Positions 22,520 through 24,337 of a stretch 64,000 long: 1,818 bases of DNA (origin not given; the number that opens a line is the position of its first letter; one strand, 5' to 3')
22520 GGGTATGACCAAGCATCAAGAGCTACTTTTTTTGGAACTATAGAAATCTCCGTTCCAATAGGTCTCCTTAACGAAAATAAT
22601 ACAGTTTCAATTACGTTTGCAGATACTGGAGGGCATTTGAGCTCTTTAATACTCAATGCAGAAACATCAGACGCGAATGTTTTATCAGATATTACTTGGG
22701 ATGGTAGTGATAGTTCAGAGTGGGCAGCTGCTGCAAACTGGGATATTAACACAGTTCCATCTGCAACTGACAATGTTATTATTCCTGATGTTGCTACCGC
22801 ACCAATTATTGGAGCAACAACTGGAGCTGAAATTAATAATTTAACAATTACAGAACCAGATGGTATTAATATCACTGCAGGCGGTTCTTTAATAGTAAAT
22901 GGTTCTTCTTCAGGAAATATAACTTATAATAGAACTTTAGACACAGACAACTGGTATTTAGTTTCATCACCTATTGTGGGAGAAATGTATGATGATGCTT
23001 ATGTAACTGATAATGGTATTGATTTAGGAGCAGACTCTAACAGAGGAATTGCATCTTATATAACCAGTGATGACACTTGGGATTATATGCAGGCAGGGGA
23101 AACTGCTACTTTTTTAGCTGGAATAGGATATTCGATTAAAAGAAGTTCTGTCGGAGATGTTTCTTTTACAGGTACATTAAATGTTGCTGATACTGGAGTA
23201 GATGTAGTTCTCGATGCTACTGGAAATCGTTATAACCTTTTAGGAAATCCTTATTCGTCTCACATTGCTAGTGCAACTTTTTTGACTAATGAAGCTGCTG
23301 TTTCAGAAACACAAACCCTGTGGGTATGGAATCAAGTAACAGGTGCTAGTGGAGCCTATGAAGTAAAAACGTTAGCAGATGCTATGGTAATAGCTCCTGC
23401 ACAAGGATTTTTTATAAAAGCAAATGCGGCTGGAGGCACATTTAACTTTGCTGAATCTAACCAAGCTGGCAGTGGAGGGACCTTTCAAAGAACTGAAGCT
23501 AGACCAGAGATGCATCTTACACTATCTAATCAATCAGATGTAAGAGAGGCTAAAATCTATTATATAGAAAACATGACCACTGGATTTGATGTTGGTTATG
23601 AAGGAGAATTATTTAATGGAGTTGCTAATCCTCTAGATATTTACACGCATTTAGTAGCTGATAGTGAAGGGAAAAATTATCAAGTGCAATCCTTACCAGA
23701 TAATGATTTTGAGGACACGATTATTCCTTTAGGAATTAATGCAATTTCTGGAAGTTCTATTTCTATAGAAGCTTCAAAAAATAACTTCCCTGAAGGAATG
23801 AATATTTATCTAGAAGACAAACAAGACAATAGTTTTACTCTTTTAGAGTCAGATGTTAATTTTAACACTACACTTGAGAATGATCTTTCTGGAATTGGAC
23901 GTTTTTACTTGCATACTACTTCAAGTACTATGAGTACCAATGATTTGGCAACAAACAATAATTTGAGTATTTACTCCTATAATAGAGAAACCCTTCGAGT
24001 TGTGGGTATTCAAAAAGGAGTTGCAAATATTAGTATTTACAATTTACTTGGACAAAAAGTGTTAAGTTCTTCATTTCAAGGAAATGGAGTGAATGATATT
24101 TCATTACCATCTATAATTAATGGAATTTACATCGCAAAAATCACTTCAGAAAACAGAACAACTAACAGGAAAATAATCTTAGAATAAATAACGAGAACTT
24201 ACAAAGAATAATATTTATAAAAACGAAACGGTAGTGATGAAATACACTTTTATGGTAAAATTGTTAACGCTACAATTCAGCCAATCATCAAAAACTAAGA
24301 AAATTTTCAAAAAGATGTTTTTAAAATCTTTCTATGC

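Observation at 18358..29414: Combinatorial module set: one glycoside hydrolase core and three T9SS-sorted proteins sharing domains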

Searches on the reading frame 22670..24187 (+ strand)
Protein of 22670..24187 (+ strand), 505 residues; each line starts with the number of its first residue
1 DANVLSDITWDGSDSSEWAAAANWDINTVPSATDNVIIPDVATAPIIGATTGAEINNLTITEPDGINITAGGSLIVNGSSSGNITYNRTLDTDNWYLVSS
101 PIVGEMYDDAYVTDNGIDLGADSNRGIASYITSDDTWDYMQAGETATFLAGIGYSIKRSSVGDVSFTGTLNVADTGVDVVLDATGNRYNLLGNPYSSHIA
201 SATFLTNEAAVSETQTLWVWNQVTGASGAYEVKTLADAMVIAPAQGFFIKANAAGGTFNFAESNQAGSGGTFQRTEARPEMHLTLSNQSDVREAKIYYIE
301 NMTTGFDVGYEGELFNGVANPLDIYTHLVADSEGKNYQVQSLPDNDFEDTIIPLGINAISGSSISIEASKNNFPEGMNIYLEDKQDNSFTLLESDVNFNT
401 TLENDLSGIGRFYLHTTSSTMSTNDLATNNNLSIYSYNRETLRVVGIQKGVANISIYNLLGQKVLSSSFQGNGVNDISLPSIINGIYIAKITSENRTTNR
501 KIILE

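Call 9: search_solved_structures(query=window:22670-24187:+, max_evalue=1)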
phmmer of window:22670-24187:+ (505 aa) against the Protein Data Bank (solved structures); distinct sequences matched with E-value up to 1: 3.
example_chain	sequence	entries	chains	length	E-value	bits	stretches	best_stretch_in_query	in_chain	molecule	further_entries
8gl6_D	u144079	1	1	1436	1.5e-11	47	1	9-503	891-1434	RemA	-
8glk_D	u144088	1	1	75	0.016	17.3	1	453-504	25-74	Endonuclease I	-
8glj_D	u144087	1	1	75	0.28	13.2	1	450-494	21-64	Por secretion system C-terminal sorting domain-containing protein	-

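Call 10: search_solved_structures(query=window:22670-24187:+, max_evalue=0.001, show_alignments=1)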
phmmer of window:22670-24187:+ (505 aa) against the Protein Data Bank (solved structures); distinct sequences matched with E-value up to 0.001: 1.
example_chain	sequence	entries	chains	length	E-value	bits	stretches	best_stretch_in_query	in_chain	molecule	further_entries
8gl6_D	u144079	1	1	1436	1.5e-11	47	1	9-503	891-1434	RemA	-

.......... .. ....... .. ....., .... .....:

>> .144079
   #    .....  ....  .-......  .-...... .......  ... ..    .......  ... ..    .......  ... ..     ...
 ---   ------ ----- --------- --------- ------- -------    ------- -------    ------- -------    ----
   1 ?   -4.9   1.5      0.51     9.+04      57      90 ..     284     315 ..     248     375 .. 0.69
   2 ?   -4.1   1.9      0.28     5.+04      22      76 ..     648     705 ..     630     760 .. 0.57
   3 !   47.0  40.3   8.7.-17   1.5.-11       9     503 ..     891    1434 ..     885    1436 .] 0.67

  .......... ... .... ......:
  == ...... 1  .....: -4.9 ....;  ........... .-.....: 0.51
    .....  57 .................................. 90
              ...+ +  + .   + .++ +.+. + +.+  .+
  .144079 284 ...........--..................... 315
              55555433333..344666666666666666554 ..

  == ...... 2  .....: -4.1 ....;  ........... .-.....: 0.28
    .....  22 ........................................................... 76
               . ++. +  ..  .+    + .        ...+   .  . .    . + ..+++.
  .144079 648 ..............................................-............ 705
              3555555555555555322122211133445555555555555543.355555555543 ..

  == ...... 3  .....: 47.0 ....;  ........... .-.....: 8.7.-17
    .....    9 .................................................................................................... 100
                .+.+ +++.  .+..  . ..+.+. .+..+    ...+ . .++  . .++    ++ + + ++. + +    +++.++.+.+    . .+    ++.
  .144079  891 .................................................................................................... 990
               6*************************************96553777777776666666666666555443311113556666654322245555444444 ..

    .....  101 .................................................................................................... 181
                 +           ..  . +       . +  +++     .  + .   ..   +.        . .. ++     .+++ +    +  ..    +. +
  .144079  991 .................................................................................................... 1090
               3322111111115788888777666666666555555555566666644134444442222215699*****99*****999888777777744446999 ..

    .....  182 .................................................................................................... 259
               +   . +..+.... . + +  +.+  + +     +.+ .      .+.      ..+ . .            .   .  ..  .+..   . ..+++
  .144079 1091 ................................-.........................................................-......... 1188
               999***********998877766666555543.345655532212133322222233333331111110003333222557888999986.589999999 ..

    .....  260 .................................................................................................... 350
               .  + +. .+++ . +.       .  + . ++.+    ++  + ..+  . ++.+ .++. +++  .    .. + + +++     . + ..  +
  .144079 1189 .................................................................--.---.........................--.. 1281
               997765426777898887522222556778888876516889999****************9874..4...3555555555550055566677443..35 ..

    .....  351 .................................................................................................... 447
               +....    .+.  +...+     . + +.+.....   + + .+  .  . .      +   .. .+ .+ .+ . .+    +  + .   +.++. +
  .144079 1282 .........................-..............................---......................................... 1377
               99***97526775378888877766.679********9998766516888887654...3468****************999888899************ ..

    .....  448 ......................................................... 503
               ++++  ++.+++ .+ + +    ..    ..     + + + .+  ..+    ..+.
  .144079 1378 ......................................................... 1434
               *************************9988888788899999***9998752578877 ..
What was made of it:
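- On RemA/RemZ adhesin family: phmmer E 1.5e-11 over query residues 9-503 against RemA 891-1434 (calls 9, 10).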

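Call 11: find_homologous_proteins(query=window:22697-23995:+)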
Query window:22697-23995:+ (433 aa): 696 proteins with E <= 0.001 among 8000 candidates; the best 120 are listed.
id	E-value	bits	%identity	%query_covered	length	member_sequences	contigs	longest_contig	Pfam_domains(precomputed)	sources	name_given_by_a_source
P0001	5.3e-252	854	91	100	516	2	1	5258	PF18962.8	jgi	-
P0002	3.6e-247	838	89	100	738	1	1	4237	PF18962.8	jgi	jgi:hypothetical protein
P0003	4.3e-238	808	87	100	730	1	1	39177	PF18962.8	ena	-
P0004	4.7e-230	782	84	100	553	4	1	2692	PF18962.8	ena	-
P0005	7.3e-230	781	84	100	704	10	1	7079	PF18962.8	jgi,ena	-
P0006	9.4e-230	781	84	100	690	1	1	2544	PF18962.8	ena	-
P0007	2.2e-229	780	84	100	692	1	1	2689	PF18962.8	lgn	-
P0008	1.4e-219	747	79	100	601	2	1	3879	PF18962.8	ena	-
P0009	8.8e-210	715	77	100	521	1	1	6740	PF18962.8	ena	-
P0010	1.5e-201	688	72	100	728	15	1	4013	PF18962.8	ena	-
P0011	2.8e-201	687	72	100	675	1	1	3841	PF03382.21,PF18962.8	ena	-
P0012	3.7e-200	683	71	100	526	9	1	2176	PF18962.8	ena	-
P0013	6.9e-200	683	71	100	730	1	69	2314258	PF18962.8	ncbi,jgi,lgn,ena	-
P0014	7.1e-200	682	71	100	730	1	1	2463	PF18962.8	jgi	jgi:hypothetical protein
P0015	1.4e-199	682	74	96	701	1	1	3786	PF00932.26,PF18962.8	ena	-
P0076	2.5e-122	427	50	100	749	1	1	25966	PF18962.8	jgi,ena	-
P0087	4.6e-120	420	50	100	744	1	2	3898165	PF18962.8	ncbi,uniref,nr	ncbi:T9SS type A sorting domain-containing protein [Polaribacter porphyrae]|uniref:Secretion system 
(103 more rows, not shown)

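Call 46: predict_structure(alignment_id=A2)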
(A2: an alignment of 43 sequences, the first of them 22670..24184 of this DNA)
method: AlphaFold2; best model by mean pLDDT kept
length: 505 residues; sequences in the alignment: 43
mean_pLDDT: 85.2   pTM: 0.82
mean pLDDT of the five models: 85.2, 84.6, 83.5, 77.3, 74.6
residues with pLDDT >= 90: 226; 70-90: 231; 50-70: 35; < 50: 13
segments of 3 or more residues with pLDDT < 50: 271-275, 424-429
pLDDT, mean of each block of 10 residues (from residue 1): 76 94 95 96 93 94 94 92 94 89 91 93 90 92 93 92 92 76 92 91 78 87 68 86 92 88 76 60 88 90 86 84 87 83 78 89 92 84 83 84 85 76 48 71 78 89 90 81 85 78 75
secondary structure, 60 per line:
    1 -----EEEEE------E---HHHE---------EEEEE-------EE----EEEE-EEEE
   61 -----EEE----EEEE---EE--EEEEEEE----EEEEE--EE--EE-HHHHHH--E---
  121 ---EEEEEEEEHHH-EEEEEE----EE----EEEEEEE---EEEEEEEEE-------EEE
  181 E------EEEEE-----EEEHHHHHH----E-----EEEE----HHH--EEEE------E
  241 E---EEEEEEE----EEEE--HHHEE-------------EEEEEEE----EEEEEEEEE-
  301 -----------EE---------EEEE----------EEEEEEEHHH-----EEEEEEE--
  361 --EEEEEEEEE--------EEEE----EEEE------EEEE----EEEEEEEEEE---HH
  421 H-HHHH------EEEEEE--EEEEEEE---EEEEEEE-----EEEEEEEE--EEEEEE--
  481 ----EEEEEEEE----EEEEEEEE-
elements in order: E6-10 E34-38 E52-55 E57-60 E66-68 E73-76 E84-90 E95-99 H109-114 E124-131 E136-141 E152-158 E162-170 E178-181 E188-192 E198-200 H201-206 E217-220 E230-233 E245-251 E256-259 E280-286 E291-299 E323-326 E337-343 E352-358 E363-371 E380-383 E388-391 E398-401 E406-415 H423-426 E433-438 E441-447 E451-457 E463-470 E473-478 E485-492 E497-504

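Call 49: fold_search(model_id=the predicted structure, library=pdb)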
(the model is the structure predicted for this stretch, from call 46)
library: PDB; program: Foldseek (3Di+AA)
matches with E <= 10: 1527; with E <= 0.001: 6
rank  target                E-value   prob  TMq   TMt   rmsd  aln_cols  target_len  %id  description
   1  7ptp_A                5.0e-06  0.87  0.13  0.09  29.4       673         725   10  In-situ structure of pentameric S-layer protein (released 2021-12-15)
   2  2jll                  2.2e-04  0.69  0.12  0.16  34.2       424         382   11  Crystal structure of NCAM2 IgIV-FN3II (released 2009-11-17)
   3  10ps                  4.0e-04  0.18  0.09  0.09  28.6       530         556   10  Crystal structure of SdrD A2-A3-B1-B2 domains from Staphylococcus aureus JH1 (released 2026-02-11)
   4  9ba4_A                4.4e-04  0.28  0.12  0.07  33.5       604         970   10  Full-length cross-linked Contactin 2 (CNTN2) (released 2024-07-17)
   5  4g5a_A                5.2e-04  1.00  0.15  0.66   3.4        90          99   13  Crystal structure of a putative member of duf 3244 protein family (BT_1867) from Bacteroides thetaiotaomicron VPI-5482 (released 2012-09-19)
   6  4gh7_D                9.1e-04  0.82  0.12  0.21  23.8       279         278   10  Crystal structure of Anticalin N7A in complex with oncofetal fibronectin fragment Fn7B8 (released 2012-12-26)
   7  5n47_F                1.1e-03  0.69  0.12  0.20  22.4       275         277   11  Structure of Anticalin N7E in complex with the three-domain fragment Fn7B8 of human oncofetal fibronectin (released 2018-02-14)
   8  7c7u_B                1.1e-03  0.47  0.16  0.15  22.8       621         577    7  Biofilm associated protein - BSP domain (released 2021-05-12)
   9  8gul_A                1.2e-03  0.38  0.11  0.12  23.1       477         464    8  Chitin-active AA10 LPMO (GbpA) complexed with Cu(II) from Vibrio campbellii (released 2023-06-21)
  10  4p99_A                1.3e-03  0.21  0.11  0.14  39.6       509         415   10  Ca2+-stabilized adhesin helps an Antarctic bacterium reach out and bind ice (released 2014-06-18)
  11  7c7u_A                1.3e-03  0.47  0.16  0.15  21.9       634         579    7  Biofilm associated protein - BSP domain (released 2021-05-12)
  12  1qr4_A                2.0e-03  0.99  0.13  0.34  13.8       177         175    7  TWO FIBRONECTIN TYPE-III DOMAIN SEGMENT FROM CHICKEN TENASCIN (released 1999-06-28)
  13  4gh7_B                2.0e-03  0.75  0.13  0.21  22.8       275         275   12  Crystal structure of Anticalin N7A in complex with oncofetal fibronectin fragment Fn7B8 (released 2012-12-26)
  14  3sd2                  2.9e-03  1.00  0.14  0.68   2.7        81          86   17  Crystal structure of a putative member of duf3244 protein family (BT_3571) from Bacteroides thetaiotaomicron vpi-5482 at (released 2011-06-29)
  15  9a3v_B                2.9e-03  0.97  0.12  0.30  13.4       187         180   12  Predicted model of tissue transglutaminase 2 (TG2) in complex with plasma fibronectin type III modules 14 and 15 (FNII (released 2024-02-02)
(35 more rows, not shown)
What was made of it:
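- On T9SS type A cargo: The model CTD superposes on the RemA CTD with TM 0.81 (call 49).
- The CTD part of the model superposes on the RemA CTD 8gl6_D, TM 0.81 (call 49).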

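Call 55: search_protein_families(library=pfam, alignment_id=A2, max_evalue=0.001)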
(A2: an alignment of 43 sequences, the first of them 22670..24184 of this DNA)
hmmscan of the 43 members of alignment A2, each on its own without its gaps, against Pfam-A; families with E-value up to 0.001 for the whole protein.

A. member 1, window:22670-24184:+ (505 aa): 1 family
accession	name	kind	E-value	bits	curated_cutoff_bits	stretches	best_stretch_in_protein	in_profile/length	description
PF18962.6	Por_Secre_tail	-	5.1e-07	30.3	27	1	449-503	19-74/75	Secretion system C-terminal sorting domain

B. families by the number of members that match (of 43 scanned): 7 families
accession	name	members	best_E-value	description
PF18962.6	Por_Secre_tail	40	2.5e-09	Secretion system C-terminal sorting domain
PF00932.25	LTD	5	4.7e-19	Lamin Tail Domain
PF20009.4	GEVED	1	1.3e-22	GEVED domain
PF13229.12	Beta_helix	1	7.9e-07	Right handed beta helix region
PF05588.17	Botulinum_HA-17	1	0.00037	Clostridium botulinum HA-17 domain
PF14200.12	RicinB_lectin_2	1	0.00038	Ricin-type beta-trefoil lectin domain-like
PF14828.11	Amnionless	1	0.00058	Amnionless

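Call 56: search_solved_structures(query=A2, max_evalue=0.01)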
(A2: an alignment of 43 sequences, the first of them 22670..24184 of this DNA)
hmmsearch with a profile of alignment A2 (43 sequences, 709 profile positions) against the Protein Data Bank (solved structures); distinct sequences matched with E-value up to 0.01: 3.
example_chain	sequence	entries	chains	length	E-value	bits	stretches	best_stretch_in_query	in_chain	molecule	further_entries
8gl6_D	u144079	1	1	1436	4.8e-31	111.1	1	99-708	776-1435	RemA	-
8gl8_D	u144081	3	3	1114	8.8e-20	73.9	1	444-708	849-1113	RemZ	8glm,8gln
8glk_D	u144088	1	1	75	3.9e-06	28.8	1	657-709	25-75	Endonuclease I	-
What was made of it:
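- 20183..24187 (+): G2, 1334 aa: signal peptide, N-domain (20255-20920), GH86 (about 20897-22663), RemA-like module (22697-23983), T9SS type A CTD (23984-24187). RemA match (calls 9, 10, 56).
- On RemA/RemZ adhesin family: Profile E 4.8e-31 (RemA) and 8.8e-20 (RemZ) (call 56).
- Closest known: Flavobacterium johnsoniae RemA. Same: The ~430-aa module plus CTD is homologous to RemA 776-1435 (E 4.8e-31) and RemZ 849-1113 (E 8.8e-20) (call 56).
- Module homology: profile against PDB sequences gives RemA E 4.8e-31 (residues 776-1435) and RemZ E 8.8e-20 (call 56). The module is homologous to RemA/RemZ over about 540 residues (calls 10, 56).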

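Call 69: search_protein_families(library=pfam, proteins=[P0076, P0320], max_evalue=0.001)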
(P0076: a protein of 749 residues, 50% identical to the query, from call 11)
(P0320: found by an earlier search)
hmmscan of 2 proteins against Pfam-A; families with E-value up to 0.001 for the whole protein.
P0076 (749 aa): 1 family
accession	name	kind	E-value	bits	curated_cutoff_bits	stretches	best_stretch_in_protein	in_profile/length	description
PF18962.6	Por_Secre_tail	-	1.1e-06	29.3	27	1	692-746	18-73/75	Secretion system C-terminal sorting domain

P0320 (1488 aa): 4 families
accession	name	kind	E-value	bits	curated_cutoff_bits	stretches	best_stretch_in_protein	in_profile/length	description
PF22352.2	K319L-like_PKD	-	4.4e-22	78.3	27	1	824-905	1-84/84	K319L-like, PKD domain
PF16586.11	DUF5060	-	3.3e-18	66.2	27.2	1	35-118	3-70/70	Domain of unknown function (DUF5060)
PF12904.13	Collagen_bind_2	-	5.6e-07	29.8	22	1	539-611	19-91/92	Putative collagen-binding domain of a collagenase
PF18911.6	PKD_4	-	0.00025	21.5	27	1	818-904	2-84/85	PKD domain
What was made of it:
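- The heads are lectins or CBMs of many kinds (calls 55, 69).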

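Call 76: find_encoding_contigs(protein=P0013, flank=8000, max_places=1)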
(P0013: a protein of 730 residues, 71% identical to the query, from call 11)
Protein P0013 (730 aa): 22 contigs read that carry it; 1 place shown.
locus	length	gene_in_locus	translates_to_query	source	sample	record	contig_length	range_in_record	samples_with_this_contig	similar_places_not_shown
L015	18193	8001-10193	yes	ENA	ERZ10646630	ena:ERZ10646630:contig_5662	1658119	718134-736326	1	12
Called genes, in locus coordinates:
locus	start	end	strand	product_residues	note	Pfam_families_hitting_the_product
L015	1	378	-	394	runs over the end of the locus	PF25917:BSH_RND (weak), PF25973:BSH_CzcB, PF25893:HH_CzcB, PF25954:Beta-barrel_RND_2, PF25967:RND-MFP_C (weak), PF25989:YknX_C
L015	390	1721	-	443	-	PF02321:OEP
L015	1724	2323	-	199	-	PF00440:TetR_N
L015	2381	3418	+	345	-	PF00348:polyprenyl_synt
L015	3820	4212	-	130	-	-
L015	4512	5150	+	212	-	-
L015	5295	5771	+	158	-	-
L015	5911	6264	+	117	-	-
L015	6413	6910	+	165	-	-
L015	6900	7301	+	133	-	-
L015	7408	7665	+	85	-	-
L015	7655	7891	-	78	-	-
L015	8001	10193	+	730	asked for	PF18962:Por_Secre_tail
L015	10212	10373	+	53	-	-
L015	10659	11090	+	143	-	-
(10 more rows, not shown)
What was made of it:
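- Module proteins also occur outside PULs, for example P0013 among hypothetical genes (call 76).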

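Call 77: find_encoding_contigs(protein=P0087, flank=8000, max_places=1)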
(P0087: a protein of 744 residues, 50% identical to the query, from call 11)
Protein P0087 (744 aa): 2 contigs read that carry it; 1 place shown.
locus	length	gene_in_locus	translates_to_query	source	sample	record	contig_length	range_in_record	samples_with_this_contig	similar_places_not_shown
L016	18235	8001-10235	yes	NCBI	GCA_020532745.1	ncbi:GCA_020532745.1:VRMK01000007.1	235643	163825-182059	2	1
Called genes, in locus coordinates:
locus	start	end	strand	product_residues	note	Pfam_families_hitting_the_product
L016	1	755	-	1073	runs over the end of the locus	PF02837:Glyco_hydro_2_N, PF22666:Glyco_hydro_2_N2 (weak), PF00703:Glyco_hydro_2, PF02836:Glyco_hydro_2_C, PF16353:LacZ_4, PF02929:Bgal_small_N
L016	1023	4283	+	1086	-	PF13620:CarboxypepD_reg, PF13715:CarbopepD_reg_2, PF07715:Plug, PF00593:TonB_dep_Rec_b-barrel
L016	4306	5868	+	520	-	PF14322:SusD-like_3, PF07980:SusD_RagB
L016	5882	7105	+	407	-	PF00801:PKD (faint)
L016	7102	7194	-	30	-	-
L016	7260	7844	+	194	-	-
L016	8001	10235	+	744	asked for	PF18962:Por_Secre_tail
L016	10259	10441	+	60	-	-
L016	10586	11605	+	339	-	PF18962:Por_Secre_tail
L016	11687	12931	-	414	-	PF01266:DAO (faint), PF03486:HI0933_like (faint), PF07992:Pyr_redox_2, PF13450:NAD_binding_8 (faint), PF13738:Pyr_redox_3, PF00070:Pyr_redox, PF14759:Reductase_C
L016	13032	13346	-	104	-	PF00111:Fer2 (weak)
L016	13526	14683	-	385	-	PF00067:p450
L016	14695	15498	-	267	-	PF00756:Esterase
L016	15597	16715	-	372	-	PF08240:ADH_N, PF00107:ADH_zinc_N, PF02254:TrkA_N (faint)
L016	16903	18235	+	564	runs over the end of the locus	PF00884:Sulfatase, PF01663:Phosphodiest (faint), PF16347:SGSH_C, PF14707:Sulfatase_C (weak), PF16347:SGSH_C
